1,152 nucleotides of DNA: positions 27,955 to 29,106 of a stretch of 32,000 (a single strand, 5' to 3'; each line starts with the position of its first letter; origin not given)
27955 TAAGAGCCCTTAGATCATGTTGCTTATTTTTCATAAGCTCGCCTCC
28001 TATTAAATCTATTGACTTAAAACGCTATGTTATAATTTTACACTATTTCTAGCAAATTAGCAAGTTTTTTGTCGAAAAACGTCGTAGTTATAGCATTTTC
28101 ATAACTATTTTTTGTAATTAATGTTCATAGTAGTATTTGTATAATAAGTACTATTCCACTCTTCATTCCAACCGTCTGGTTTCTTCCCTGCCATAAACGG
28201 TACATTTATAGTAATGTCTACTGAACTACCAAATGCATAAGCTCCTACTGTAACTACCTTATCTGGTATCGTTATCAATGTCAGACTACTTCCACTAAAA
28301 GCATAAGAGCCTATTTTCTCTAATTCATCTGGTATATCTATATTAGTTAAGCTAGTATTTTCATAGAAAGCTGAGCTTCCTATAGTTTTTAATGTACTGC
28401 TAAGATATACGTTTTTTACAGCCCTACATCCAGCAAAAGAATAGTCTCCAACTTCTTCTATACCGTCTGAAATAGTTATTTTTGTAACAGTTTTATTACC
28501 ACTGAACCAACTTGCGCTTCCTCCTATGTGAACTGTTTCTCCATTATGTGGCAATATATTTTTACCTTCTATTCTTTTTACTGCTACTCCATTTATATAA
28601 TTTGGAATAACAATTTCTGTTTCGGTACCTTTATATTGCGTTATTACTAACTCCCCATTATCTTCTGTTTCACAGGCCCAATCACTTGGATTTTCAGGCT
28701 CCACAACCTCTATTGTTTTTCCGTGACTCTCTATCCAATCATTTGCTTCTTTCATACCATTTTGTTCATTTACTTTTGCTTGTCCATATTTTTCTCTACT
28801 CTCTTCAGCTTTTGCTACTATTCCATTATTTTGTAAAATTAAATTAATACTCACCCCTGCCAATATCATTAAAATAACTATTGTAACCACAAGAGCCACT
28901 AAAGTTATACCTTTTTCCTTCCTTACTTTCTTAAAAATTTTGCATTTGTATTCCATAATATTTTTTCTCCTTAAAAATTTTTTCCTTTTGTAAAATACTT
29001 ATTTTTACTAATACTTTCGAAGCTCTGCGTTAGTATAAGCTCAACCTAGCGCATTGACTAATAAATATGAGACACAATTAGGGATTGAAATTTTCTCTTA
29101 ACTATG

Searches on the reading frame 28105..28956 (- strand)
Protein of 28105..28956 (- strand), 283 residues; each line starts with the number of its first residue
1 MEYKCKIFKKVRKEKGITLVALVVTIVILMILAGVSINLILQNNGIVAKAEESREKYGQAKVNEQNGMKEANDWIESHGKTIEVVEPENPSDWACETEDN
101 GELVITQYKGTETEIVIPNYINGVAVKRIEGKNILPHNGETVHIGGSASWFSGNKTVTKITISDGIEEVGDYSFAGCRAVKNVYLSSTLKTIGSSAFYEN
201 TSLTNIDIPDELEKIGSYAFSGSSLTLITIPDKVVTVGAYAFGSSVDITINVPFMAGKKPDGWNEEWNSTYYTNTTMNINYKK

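Call 17: search_protein_families(library=pfam, proteins=[window:28105-28956:-])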
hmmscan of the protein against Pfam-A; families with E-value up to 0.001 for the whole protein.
window:28105-28956:- (283 aa): 2 families
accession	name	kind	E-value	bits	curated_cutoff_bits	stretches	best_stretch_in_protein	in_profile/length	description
PF13306.12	LRR_5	-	2.5e-25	89.3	27.7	1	151-245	30-123/127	BspA type Leucine rich repeat region (6 copies)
PF07963.17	N_methyl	-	0.00049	20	21.2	1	12-35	2-25/27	Prokaryotic N-terminal methylation motif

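Call 68: search_protein_families(library=ncbifam, proteins=[window:28105-28956:-], max_evalue=0.01)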
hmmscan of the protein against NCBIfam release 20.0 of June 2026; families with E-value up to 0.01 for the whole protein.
window:28105-28956:- (283 aa): 2 families
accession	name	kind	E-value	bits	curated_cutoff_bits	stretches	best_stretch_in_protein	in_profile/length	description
NF047961.1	adhesin_HupY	equivalog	4.2e-16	58.2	1250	2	179-242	187-250/978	leucine-rich repeat adhesin HupY/LrrG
NF045861.1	glide_Gli349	exception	2.4e-07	27.8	1750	1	178-246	2677-2745/3169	gliding machinery surface structure protein Gli349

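Call 83: find_homologous_proteins(query=window:28105-28956:-, max_evalue=1e-20)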
Query window:28105-28956:- (283 aa): 125 proteins with E <= 1e-20 among 7215 candidates; the best 120 are listed.
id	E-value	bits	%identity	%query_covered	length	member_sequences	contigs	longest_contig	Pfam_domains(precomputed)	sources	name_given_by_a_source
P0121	1.8e-177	606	97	100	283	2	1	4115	PF13306.13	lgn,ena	-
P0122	2.7e-148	511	90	89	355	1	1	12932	PF13306.13,PF13855.13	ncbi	-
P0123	1.1e-86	309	39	100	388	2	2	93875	PF13306.13,PF05725.19,PF13855.13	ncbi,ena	-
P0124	9.8e-79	283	48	86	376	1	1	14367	PF13306.13,PF13855.13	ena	-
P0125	1.1e-78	282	49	84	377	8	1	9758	PF13306.13,PF13855.13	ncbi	-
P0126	3.7e-70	254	49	86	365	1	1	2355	PF13306.13,PF05725.19,PF13855.13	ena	-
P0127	1.3e-69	253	48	97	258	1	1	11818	PF13306.13,PF13855.13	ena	-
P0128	2.1e-68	249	36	83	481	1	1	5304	PF13306.13,PF13855.13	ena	-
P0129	1.5e-64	236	50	89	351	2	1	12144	PF13306.13,PF13855.13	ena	-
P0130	1.1e-62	230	46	97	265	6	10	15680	PF13306.13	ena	-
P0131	2.7e-62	229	44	96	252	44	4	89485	PF13306.13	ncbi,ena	-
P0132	4.1e-62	228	41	97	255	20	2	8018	PF13306.13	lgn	-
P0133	3.2e-61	225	36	92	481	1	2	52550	PF13306.13,PF05725.19,PF13855.13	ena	-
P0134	5.3e-60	221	37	98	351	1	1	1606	PF13306.13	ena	-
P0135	2.2e-58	216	51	89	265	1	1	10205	PF13306.13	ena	-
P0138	9.2e-57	211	52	84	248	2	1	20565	PF13306.13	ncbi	-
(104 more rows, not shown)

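Call 84: find_encoding_contigs(protein=P0122, flank=2000, max_places=2)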
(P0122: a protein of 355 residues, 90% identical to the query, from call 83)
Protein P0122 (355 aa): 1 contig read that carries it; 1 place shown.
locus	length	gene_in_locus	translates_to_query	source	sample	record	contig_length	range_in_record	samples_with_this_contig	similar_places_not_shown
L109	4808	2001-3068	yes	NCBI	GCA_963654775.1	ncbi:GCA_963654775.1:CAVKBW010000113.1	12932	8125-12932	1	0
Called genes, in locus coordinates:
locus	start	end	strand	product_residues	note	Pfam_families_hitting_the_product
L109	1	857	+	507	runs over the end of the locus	PF12673:SipL, PF01476:LysM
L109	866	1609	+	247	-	PF09560:Spore_YunB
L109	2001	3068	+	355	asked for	PF13855:LRR_8 (faint), PF13306:LRR_5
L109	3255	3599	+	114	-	-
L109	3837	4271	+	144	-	PF00572:Ribosomal_L13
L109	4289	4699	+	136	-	PF00380:Ribosomal_S9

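Call 85: find_encoding_contigs(protein=P0125, flank=2000, max_places=2)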
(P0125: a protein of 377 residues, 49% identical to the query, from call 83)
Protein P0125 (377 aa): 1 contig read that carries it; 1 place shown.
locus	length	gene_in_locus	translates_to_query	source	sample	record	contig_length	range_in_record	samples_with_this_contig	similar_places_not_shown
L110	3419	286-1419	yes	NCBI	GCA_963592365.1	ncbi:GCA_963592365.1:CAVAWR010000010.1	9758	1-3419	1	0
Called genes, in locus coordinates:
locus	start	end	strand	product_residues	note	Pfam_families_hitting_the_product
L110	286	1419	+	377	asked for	PF13855:LRR_8 (faint), PF13306:LRR_5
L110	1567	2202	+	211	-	PF01066:CDP-OH_P_transf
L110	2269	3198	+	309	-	PF04280:Tim44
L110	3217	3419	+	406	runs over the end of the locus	PF13421:Band_7_1, PF12773:DZR (weak), PF13240:Zn_Ribbon_1 (faint)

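Call 86: find_encoding_contigs(protein=P0124, flank=2000, max_places=2)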
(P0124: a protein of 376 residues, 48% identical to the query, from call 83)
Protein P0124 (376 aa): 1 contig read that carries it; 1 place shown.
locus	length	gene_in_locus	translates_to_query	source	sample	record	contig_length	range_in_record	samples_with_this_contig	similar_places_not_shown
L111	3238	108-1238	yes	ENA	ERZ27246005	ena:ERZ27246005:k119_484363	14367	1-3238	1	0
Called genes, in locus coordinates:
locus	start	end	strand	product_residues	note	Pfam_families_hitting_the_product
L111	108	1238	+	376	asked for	PF13855:LRR_8 (faint), PF13306:LRR_5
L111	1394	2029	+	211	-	PF01066:CDP-OH_P_transf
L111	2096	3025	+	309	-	PF04280:Tim44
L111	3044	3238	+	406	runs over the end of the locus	PF13421:Band_7_1, PF12773:DZR (weak), PF13240:Zn_Ribbon_1 (faint)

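Call 87: find_encoding_contigs(protein=P0138, flank=2000, max_places=2)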
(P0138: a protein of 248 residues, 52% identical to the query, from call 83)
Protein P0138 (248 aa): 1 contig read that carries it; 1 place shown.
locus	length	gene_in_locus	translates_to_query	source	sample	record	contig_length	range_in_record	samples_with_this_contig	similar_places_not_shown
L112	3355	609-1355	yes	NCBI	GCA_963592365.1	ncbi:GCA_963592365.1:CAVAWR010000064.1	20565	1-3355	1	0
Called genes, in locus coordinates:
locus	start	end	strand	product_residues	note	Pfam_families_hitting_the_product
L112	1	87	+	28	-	?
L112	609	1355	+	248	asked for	PF13306:LRR_5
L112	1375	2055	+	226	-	-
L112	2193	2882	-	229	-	PF00912:Transgly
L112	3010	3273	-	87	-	PF13560:HTH_31, PF01381:HTH_3, PF12844:HTH_19 (weak)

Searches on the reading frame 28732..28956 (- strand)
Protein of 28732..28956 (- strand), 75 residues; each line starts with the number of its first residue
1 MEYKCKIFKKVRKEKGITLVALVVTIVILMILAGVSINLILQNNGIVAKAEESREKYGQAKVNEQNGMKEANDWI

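Call 35: find_related_loci(query=A3, collection=genome_contigs, flank=3000)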
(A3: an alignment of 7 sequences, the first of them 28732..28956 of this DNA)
Query A3 (75 aa) in genome_contigs; peptide patterns used: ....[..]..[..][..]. (x = any residue, [..] = any of these).
596 stretches matched a pattern (row limit reached: there are more); 426 encode a relative of the query (tblastn E <= 1e-3); the best 80 are kept; 80 distinct loci.
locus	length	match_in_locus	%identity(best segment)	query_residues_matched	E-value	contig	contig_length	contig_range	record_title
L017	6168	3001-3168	68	1-56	9e-22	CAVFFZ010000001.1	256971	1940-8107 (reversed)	Lachnospiraceae bacterium isolate G02614-L1_cleanbin_000025 genome assembly, contig: Spades_G02614-L1_contig_8, whole ge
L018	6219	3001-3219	55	3-75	3e-21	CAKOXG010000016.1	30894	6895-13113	MAG: uncultured Clostridia bacterium isolate REFINED_METABAT215_TOP10_CONTIGS_1500_ASSEMBLY_K77_MERGED__Hadza_MoBio_hadz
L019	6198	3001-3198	59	10-75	6e-21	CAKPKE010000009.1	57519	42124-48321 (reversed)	MAG: uncultured Clostridia bacterium isolate REFINED_METABAT215_TOP10_CONTIGS_1500_ASSEMBLY_K77_MERGED__Hadza_MoBio_hadz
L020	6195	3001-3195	60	11-75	2e-20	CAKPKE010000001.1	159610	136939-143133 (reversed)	MAG: uncultured Clostridia bacterium isolate REFINED_METABAT215_TOP10_CONTIGS_1500_ASSEMBLY_K77_MERGED__Hadza_MoBio_hadz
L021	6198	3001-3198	58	10-75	2e-20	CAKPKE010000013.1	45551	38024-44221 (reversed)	MAG: uncultured Clostridia bacterium isolate REFINED_METABAT215_TOP10_CONTIGS_1500_ASSEMBLY_K77_MERGED__Hadza_MoBio_hadz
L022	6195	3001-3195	60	4-68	4e-20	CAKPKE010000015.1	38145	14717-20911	MAG: uncultured Clostridia bacterium isolate REFINED_METABAT215_TOP10_CONTIGS_1500_ASSEMBLY_K77_MERGED__Hadza_MoBio_hadz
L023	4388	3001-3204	56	6-73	1e-19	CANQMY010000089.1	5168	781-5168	MAG: uncultured Clostridia bacterium isolate Lapin-013__bin44 genome assembly, contig: Lapin-013__NODE_9614_length_5168_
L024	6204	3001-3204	53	8-75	1e-19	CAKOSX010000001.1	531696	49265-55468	MAG: uncultured Clostridia bacterium isolate REFINED_METABAT215_TOP10_CONTIGS_1500_ASSEMBLY_K77_MERGED__Hadza_PheChl_Fib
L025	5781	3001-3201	54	9-75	3e-19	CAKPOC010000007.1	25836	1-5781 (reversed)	MAG: uncultured Clostridia bacterium isolate REFINED_METABAT215_TOP10_CONTIGS_1500_ASSEMBLY_K77_MERGED__Nepal_MoBio_Fibe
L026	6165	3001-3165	67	14-68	6e-19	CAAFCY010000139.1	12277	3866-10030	MAG TPA_asm: Clostridia bacterium, isolate HGM13643, WGS project CAAFCY010000000 data, contig: SRS075773_34_k99_173603,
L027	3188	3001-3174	64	11-68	7e-19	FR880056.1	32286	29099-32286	Clostridium sp. CAG:245 genomic scaffold, scf139, whole genome shotgun sequence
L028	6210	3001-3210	50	6-75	1e-18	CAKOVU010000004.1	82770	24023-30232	MAG: uncultured Clostridia bacterium isolate REFINED_METABAT215_TOP10_CONTIGS_1500_ASSEMBLY_K77_MERGED__Hadza_MoBio_C-RE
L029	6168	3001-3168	64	15-70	2e-18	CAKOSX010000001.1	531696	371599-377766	MAG: uncultured Clostridia bacterium isolate REFINED_METABAT215_TOP10_CONTIGS_1500_ASSEMBLY_K77_MERGED__Hadza_PheChl_Fib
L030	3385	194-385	55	12-75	2e-18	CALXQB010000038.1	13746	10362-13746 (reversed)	MAG: uncultured Clostridia bacterium isolate BRZ_GA__bin106 genome assembly, contig: BRZ_GA__NODE_6318_length_13746_cov_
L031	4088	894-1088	57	11-75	2e-18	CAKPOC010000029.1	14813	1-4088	MAG: uncultured Clostridia bacterium isolate REFINED_METABAT215_TOP10_CONTIGS_1500_ASSEMBLY_K77_MERGED__Nepal_MoBio_Fibe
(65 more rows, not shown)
